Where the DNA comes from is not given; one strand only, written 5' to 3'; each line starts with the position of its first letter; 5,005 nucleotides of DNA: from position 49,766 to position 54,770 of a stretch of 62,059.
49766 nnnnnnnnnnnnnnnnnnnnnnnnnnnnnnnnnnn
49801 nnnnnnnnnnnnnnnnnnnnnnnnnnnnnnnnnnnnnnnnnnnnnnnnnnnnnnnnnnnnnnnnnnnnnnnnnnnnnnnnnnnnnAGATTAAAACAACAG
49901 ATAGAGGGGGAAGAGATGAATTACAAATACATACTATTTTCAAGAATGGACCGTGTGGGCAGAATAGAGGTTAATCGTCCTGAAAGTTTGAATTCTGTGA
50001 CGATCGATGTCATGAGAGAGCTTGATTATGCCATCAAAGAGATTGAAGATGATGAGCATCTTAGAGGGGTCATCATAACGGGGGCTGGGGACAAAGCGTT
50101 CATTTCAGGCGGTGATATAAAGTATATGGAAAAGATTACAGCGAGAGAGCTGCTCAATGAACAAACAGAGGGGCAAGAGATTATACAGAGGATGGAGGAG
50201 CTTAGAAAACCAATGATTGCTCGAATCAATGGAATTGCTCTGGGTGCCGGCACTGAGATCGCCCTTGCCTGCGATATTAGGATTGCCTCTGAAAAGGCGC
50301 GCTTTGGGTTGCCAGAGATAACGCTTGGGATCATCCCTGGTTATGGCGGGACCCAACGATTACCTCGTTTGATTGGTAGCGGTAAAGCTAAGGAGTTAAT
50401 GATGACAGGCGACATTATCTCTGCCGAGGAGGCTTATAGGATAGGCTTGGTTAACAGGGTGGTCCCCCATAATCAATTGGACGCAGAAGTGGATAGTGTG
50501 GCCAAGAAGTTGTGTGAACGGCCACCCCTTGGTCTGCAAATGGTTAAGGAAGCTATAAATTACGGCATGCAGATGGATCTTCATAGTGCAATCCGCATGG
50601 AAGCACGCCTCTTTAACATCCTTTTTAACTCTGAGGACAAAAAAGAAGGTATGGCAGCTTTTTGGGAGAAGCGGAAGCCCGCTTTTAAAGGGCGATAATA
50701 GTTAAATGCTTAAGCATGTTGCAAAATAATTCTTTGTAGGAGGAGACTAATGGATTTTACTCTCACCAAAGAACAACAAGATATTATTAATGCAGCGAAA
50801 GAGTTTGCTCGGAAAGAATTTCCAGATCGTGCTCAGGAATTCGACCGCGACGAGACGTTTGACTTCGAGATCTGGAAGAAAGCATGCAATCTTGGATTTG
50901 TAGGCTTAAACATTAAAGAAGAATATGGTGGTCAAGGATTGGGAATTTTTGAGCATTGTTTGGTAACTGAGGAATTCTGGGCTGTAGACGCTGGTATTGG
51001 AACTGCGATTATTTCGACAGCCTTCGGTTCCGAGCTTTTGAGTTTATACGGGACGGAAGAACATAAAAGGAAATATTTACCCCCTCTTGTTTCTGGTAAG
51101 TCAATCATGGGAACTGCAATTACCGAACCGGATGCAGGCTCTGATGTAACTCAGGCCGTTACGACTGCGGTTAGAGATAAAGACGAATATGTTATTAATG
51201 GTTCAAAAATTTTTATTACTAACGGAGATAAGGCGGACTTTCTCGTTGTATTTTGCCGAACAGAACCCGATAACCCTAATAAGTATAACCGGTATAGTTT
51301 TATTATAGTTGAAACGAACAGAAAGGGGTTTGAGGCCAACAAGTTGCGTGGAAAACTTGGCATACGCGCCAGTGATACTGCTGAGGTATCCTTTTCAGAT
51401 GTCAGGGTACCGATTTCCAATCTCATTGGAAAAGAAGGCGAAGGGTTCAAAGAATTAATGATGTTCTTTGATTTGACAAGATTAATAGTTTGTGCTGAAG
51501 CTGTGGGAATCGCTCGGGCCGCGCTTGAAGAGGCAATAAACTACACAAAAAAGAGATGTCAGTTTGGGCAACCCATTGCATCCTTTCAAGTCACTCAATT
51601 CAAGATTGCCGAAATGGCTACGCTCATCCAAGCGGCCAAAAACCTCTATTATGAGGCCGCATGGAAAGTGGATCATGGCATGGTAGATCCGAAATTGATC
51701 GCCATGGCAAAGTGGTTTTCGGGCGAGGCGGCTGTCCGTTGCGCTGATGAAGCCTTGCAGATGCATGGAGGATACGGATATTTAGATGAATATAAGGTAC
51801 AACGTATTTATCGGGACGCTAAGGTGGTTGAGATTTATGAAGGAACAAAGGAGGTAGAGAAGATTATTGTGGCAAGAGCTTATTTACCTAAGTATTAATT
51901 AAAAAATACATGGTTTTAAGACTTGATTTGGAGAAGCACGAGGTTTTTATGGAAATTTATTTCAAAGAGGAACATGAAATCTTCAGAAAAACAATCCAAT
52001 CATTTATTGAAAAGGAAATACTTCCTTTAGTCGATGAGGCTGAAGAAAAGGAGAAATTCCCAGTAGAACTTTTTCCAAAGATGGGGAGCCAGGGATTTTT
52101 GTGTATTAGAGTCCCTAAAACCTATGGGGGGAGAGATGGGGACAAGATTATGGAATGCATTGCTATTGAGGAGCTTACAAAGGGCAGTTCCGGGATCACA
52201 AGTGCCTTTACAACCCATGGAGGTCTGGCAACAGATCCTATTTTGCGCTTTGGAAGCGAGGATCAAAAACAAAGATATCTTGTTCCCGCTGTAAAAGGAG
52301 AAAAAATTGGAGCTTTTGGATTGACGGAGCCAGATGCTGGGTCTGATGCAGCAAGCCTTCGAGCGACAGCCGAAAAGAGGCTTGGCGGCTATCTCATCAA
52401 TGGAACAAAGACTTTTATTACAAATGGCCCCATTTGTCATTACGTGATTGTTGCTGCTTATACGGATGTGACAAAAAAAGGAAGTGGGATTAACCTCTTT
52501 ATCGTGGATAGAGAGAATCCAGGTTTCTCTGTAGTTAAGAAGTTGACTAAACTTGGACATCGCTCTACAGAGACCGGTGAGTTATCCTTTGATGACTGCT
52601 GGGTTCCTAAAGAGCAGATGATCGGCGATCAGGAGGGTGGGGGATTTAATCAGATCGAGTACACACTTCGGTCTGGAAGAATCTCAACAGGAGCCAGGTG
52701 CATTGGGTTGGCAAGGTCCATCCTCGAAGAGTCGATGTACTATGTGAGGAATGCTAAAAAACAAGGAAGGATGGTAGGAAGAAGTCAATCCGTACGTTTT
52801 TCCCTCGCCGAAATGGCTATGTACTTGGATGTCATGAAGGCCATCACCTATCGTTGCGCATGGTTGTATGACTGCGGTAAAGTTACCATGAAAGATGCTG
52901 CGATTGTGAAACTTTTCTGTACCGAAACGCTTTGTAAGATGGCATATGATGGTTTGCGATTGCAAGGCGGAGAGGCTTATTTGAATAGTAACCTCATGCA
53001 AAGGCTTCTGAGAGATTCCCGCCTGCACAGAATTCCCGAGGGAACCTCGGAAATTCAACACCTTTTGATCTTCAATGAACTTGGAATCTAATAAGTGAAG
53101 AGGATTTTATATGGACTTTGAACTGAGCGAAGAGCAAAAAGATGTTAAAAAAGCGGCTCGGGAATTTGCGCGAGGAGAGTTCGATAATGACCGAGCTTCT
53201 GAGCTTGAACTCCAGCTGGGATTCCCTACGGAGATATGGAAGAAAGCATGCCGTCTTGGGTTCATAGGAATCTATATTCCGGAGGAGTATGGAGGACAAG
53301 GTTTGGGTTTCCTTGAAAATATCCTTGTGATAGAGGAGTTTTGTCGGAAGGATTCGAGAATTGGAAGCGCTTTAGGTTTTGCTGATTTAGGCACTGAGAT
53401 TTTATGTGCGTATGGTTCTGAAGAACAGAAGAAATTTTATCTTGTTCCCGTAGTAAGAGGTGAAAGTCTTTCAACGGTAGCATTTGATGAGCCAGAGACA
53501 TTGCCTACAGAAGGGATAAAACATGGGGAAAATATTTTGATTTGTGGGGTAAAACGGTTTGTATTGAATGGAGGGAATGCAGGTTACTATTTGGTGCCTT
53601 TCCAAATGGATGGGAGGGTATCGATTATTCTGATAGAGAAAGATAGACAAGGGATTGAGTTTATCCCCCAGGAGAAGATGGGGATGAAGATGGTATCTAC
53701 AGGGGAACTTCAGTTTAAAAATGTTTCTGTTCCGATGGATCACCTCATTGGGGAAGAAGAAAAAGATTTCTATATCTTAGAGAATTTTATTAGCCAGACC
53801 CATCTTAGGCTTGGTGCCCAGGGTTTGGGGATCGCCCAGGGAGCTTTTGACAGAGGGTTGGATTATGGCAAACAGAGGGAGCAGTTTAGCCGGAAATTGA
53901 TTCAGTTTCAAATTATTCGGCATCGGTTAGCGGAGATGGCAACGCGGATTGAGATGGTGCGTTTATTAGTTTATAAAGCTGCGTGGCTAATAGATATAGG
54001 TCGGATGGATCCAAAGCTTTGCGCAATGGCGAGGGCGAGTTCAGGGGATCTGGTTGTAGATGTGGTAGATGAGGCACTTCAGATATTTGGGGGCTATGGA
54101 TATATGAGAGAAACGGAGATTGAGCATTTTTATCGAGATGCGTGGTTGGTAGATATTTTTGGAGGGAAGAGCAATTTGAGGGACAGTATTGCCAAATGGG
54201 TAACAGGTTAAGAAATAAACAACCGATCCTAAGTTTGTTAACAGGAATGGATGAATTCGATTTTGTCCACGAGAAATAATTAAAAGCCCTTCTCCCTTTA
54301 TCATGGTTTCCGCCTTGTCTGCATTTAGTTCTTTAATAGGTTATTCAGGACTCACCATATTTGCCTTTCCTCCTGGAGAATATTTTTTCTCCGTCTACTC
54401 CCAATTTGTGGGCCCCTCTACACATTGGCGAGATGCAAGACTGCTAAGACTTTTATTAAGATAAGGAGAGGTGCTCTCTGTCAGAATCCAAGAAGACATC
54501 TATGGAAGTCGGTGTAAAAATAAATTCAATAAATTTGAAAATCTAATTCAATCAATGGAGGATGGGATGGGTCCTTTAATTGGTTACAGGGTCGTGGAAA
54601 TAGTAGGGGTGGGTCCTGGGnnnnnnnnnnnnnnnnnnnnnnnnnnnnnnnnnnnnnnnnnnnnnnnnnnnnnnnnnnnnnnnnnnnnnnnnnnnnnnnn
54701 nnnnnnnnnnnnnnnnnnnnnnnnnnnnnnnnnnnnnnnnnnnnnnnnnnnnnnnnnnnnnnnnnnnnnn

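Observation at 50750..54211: Three tandem acyl-CoA dehydrogenase genes, the last a pseudo-enzyme: possible heteromeric ACAD for bulky substrates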

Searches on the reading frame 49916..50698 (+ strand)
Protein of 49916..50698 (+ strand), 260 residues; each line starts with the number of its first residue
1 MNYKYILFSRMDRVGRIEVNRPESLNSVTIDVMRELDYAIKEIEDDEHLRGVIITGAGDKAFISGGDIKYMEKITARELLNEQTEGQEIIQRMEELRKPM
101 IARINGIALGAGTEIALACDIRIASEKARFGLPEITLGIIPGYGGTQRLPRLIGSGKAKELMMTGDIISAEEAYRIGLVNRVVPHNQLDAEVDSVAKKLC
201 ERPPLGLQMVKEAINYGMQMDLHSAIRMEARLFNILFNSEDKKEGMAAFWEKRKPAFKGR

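Call 3: search_protein_families(library=pfam, proteins=[window:49916-50698:+])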
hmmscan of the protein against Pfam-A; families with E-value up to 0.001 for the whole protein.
window:49916-50698:+ (260 aa): 2 families
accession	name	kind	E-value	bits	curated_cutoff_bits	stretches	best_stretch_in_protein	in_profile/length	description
PF00378.25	ECH_1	-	5.5e-70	236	27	1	14-259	6-250/251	Enoyl-CoA hydratase/isomerase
PF16113.10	ECH_2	-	2.5e-43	149.3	27.2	1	14-191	1-180/335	Enoyl-CoA hydratase/isomerase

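Call 19: search_protein_families(library=ncbifam, proteins=[window:49916-50698:+], max_evalue=1e-10)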
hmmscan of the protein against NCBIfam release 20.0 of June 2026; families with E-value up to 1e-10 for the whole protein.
window:49916-50698:+ (260 aa): 72 families (the best 25 are shown)
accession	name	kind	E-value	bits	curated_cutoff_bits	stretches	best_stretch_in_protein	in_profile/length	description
NF004475.0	PRK05809.1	subfamily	1e-93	313.6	394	1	1-260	1-260/260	short-chain-enoyl-CoA hydratase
NF005802.0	PRK07657.1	equivalog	5.1e-80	268.7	363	1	12-259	12-259/260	enoyl-CoA hydratase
NF004517.0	PRK05862.1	equivalog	3e-77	259.6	396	1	1-259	1-256/257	enoyl-CoA hydratase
NF005803.0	PRK07658.1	equivalog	1.6e-74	250.5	313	1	7-260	5-257/257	enoyl-CoA hydratase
NF006007.0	PRK08138.1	subfamily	8.7e-73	244.9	355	1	10-260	14-261/261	enoyl-CoA hydratase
NF051848.1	EnCoAHydtEchA19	equivalog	1.7e-71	240.8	400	1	7-260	3-258/258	enoyl-CoA hydratase EchA19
NF007239.0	PRK09674.1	equivalog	3.2e-69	233.2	371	1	3-260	3-257/257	2,3-dehydroadipyl-CoA hydratase PaaF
NF004634.0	PRK05980.1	equivalog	5.7e-67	225.8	375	1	6-259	5-262/263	crotonase/enoyl-CoA hydratase family protein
NF042430.2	EnCoAhydt_DpgD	equivalog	2.9e-62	210.5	400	1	9-259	2-257/258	enoyl-CoA-hydratase DpgD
NF004781.0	PRK06127.1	subfamily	9.3e-62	209.1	291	1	6-260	13-269/269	enoyl-CoA hydratase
NF006699.0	PRK09245.1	subfamily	6.5e-61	205.9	354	1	5-260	4-266/266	crotonase/enoyl-CoA hydratase family protein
NF004796.0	PRK06144.1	subfamily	6.9e-61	206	272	1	5-260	9-262/262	enoyl-CoA hydratase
NF004840.0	PRK06190.1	equivalog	5e-59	200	253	1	4-235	4-234/260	enoyl-CoA hydratase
NF006107.0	PRK08258.1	equivalog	6.8e-57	192.9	330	1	5-260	18-277/277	enoyl-CoA hydratase family protein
NF006566.0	PRK09076.1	subfamily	2.5e-56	191.2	286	1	8-258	9-258/260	enoyl-CoA hydratase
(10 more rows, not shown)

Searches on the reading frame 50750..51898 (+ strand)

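Call 3: search_protein_families(library=pfam, proteins=[window:50750-51898:+])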
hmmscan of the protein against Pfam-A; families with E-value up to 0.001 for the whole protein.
window:50750-51898:+ (382 aa): 5 families
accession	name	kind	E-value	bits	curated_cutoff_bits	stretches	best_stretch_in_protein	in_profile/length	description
PF00441.29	Acyl-CoA_dh_1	-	8.3e-52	175.7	22.4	1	230-378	1-149/150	Acyl-CoA dehydrogenase, C-terminal domain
PF02771.21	Acyl-CoA_dh_N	-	2.3e-32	112.1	22.9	1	6-117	1-113/113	Acyl-CoA dehydrogenase, N-terminal domain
PF08028.16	Acyl-CoA_dh_2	-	7.2e-26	91.5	22.7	1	245-367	1-133/134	Acyl-CoA dehydrogenase, C-terminal domain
PF02770.24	Acyl-CoA_dh_M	-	2.4e-25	89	33.3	1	122-218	2-97/97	Acyl-CoA dehydrogenase, middle domain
PF22924.1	ACOX_C_alpha1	-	9.9e-06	25.9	27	1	262-377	48-167/169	Acyl-CoA oxidase, C-alpha1 domain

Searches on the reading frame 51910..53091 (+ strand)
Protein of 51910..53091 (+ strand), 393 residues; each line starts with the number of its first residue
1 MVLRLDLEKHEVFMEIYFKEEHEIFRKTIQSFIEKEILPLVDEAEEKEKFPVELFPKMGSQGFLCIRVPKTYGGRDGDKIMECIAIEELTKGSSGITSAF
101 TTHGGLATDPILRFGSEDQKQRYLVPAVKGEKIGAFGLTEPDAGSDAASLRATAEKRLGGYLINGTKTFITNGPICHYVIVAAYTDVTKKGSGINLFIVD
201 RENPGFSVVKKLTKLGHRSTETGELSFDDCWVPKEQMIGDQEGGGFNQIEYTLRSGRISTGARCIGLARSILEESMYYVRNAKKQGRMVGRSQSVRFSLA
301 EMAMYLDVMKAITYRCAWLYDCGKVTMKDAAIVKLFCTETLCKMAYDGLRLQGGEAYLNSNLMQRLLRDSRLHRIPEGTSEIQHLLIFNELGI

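Call 3: search_protein_families(library=pfam, proteins=[window:51910-53091:+])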
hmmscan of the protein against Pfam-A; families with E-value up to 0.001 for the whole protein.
window:51910-53091:+ (393 aa): 4 families
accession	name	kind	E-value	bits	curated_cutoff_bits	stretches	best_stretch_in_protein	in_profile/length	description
PF00441.29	Acyl-CoA_dh_1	-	2.8e-35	122.1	22.4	1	243-388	1-146/150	Acyl-CoA dehydrogenase, C-terminal domain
PF02771.21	Acyl-CoA_dh_N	-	2.7e-34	118.4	22.9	1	20-131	2-113/113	Acyl-CoA dehydrogenase, N-terminal domain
PF02770.24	Acyl-CoA_dh_M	-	2.3e-26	92.3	33.3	1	135-230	1-97/97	Acyl-CoA dehydrogenase, middle domain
PF08028.16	Acyl-CoA_dh_2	-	2.5e-08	34.7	22.7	1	260-371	3-124/134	Acyl-CoA dehydrogenase, C-terminal domain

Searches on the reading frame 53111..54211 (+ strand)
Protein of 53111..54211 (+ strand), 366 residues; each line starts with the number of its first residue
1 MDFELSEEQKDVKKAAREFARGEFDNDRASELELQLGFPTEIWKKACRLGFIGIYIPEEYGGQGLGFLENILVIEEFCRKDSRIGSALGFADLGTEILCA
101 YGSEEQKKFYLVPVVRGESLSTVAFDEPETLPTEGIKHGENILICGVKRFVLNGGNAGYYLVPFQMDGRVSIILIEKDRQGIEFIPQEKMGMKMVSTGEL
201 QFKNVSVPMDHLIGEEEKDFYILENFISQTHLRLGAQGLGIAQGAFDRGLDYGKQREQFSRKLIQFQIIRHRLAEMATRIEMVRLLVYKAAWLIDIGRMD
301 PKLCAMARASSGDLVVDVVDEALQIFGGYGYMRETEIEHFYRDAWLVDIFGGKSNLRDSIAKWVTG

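Call 3: search_protein_families(library=pfam, proteins=[window:53111-54211:+])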
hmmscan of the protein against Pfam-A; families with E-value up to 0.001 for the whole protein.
window:53111-54211:+ (366 aa): 4 families
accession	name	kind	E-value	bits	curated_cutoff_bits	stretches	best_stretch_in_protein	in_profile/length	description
PF00441.29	Acyl-CoA_dh_1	-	2e-38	132.3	22.4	1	224-362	8-147/150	Acyl-CoA dehydrogenase, C-terminal domain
PF02771.21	Acyl-CoA_dh_N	-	2.3e-29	102.5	22.9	1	6-118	1-113/113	Acyl-CoA dehydrogenase, N-terminal domain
PF08028.16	Acyl-CoA_dh_2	-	4.9e-15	56.4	22.7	1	234-347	3-126/134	Acyl-CoA dehydrogenase, C-terminal domain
PF02770.24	Acyl-CoA_dh_M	-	3.4e-10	40.4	33.3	1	138-205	24-97/97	Acyl-CoA dehydrogenase, middle domain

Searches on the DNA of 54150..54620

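Call 85: search_rna_families(source=window, start=54150, end=54620, threshold=evalue, max_evalue=1)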
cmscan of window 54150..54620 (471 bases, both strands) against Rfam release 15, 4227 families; matches with E-value up to 1: 1.
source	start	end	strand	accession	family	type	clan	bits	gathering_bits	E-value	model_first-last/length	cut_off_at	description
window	54290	54379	-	RF02539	SNOR75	Gene; snRNA; snoRNA; CD-box;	-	21.9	50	0.091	1-87/87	no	Plant small nucleolar RNA SNOR75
